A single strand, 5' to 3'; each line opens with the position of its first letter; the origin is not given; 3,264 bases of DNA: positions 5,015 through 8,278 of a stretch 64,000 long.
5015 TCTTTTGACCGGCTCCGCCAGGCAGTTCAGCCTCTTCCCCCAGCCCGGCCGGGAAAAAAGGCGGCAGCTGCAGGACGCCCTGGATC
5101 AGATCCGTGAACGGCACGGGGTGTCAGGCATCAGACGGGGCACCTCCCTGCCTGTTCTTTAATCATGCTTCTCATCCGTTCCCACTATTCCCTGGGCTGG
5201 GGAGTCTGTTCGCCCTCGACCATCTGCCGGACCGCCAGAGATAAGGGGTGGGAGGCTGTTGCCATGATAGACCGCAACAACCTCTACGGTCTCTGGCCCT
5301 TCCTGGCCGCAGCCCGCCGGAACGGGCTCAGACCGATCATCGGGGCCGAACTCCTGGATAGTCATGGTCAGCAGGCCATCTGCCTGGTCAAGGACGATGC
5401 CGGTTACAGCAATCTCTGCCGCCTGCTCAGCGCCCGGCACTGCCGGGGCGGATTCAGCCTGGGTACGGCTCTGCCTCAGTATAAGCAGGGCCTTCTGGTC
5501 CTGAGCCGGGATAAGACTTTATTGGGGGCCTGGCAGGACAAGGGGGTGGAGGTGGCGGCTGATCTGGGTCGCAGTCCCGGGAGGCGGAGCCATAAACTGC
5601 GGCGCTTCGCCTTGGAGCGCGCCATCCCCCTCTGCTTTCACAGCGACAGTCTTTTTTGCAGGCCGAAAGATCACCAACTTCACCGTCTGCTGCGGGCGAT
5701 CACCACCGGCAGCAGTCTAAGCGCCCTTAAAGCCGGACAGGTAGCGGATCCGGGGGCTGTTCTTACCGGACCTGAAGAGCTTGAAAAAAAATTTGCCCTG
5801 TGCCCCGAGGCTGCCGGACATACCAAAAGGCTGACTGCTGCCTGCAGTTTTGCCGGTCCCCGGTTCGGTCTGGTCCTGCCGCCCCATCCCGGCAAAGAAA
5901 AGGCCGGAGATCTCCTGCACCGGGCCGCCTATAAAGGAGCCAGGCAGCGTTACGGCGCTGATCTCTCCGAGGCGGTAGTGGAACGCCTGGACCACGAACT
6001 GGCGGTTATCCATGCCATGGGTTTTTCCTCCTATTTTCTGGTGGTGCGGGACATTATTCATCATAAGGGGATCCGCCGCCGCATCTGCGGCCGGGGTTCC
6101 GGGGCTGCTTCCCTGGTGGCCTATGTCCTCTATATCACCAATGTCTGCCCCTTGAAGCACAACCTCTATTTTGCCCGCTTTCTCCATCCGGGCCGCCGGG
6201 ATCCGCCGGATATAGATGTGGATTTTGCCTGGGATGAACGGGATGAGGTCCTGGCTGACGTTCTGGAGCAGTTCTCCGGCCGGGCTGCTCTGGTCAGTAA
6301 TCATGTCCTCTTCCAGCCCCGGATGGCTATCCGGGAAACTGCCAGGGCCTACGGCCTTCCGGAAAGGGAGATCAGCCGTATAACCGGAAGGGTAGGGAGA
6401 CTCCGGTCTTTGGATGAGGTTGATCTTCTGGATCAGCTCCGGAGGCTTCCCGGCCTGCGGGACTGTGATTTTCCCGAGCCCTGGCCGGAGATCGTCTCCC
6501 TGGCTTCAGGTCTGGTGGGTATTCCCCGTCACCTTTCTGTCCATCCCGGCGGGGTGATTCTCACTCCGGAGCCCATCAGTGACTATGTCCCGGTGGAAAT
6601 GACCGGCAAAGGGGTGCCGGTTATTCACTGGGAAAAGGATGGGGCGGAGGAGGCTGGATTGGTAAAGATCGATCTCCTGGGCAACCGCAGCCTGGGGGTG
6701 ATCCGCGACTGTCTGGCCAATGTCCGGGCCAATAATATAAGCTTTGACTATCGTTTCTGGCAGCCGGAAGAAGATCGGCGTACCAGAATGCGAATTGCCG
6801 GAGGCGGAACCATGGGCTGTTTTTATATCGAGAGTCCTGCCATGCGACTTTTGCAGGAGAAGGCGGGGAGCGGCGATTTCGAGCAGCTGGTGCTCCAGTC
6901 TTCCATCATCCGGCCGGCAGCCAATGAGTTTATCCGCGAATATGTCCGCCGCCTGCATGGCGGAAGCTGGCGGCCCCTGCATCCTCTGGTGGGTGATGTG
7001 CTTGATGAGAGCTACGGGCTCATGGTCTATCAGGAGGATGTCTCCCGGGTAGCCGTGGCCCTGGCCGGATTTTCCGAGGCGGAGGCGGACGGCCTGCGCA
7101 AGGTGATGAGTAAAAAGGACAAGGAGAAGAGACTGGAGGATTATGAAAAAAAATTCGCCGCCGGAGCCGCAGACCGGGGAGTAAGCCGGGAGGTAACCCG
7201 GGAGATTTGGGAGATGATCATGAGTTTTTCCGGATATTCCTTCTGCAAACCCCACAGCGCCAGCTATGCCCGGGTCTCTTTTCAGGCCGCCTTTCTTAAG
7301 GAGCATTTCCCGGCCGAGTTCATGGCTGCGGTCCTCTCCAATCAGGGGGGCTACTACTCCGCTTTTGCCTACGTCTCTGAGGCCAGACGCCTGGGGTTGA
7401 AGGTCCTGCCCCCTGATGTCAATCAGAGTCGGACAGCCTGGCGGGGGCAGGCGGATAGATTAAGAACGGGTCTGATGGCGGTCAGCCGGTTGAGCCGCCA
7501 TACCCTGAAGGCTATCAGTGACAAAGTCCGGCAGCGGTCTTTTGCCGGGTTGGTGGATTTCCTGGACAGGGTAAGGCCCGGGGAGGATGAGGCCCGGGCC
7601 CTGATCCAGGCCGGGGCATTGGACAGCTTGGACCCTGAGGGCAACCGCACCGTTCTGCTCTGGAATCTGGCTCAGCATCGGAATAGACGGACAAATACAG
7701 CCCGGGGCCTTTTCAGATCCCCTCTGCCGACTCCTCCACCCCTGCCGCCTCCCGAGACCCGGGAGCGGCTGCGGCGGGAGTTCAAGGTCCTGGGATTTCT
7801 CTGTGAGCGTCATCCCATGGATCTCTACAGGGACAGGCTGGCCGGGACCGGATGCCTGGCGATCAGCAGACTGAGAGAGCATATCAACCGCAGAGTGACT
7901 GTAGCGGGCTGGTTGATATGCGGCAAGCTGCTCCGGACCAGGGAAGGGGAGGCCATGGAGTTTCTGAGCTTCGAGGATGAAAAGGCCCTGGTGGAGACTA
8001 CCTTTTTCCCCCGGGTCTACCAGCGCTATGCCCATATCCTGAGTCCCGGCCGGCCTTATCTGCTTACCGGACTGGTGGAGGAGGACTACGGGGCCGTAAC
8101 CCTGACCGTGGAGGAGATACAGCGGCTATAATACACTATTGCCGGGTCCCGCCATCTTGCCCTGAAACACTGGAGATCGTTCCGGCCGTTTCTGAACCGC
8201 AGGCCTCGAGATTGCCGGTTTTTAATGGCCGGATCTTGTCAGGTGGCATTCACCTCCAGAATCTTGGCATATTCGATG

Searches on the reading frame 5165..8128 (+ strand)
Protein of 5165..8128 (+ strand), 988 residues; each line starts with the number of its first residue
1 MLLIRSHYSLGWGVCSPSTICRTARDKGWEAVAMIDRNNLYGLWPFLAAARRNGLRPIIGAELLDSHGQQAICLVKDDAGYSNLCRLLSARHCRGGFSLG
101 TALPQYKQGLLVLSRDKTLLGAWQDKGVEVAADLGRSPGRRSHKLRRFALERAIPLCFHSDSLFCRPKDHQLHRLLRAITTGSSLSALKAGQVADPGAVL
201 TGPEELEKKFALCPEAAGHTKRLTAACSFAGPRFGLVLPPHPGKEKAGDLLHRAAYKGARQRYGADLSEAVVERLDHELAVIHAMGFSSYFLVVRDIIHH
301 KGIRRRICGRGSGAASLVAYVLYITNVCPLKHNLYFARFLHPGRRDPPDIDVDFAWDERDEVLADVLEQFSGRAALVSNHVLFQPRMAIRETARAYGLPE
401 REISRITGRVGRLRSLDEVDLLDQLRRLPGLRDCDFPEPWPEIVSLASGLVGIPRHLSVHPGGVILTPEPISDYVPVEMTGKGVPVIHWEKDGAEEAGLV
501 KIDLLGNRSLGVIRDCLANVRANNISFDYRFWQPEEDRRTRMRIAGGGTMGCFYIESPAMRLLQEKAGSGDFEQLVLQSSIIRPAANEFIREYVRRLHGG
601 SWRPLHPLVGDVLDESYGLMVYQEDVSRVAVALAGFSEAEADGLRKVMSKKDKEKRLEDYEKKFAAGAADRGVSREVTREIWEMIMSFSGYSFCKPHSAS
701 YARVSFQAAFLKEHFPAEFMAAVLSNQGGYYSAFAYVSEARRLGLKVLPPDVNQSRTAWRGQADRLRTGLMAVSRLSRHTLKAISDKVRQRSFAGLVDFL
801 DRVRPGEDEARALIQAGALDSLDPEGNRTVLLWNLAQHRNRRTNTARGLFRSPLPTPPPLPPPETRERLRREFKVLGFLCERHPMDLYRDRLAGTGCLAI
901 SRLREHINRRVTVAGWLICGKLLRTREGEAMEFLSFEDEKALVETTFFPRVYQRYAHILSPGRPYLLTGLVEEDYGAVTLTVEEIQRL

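Call 24: search_protein_families(library=pfam, proteins=[window:5165-8128:+], max_evalue=0.00001)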
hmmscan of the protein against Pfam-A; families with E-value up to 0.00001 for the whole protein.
window:5165-8128:+ (988 aa): 5 families
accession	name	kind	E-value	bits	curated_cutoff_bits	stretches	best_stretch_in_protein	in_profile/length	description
PF07733.18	DNA_pol3_alpha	-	3.3e-67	227.3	23.9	1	250-506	2-260/260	Bacterial DNA polymerase III alpha NTPase domain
PF17657.6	DNA_pol3_finger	-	3.2e-29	101.8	22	1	510-671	2-165/166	Bacterial DNA polymerase III alpha subunit finger domain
PF02811.25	PHP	-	2.8e-16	60.7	26.4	1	4-114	4-122/164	PHP domain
PF14579.12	HHH_6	-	5.6e-14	52.5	25.6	1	744-824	1-85/90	Helix-hairpin-helix motif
PF01336.31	tRNA_anti-codon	-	5.1e-07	30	27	1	917-987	2-74/75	OB-fold nucleic acid binding domain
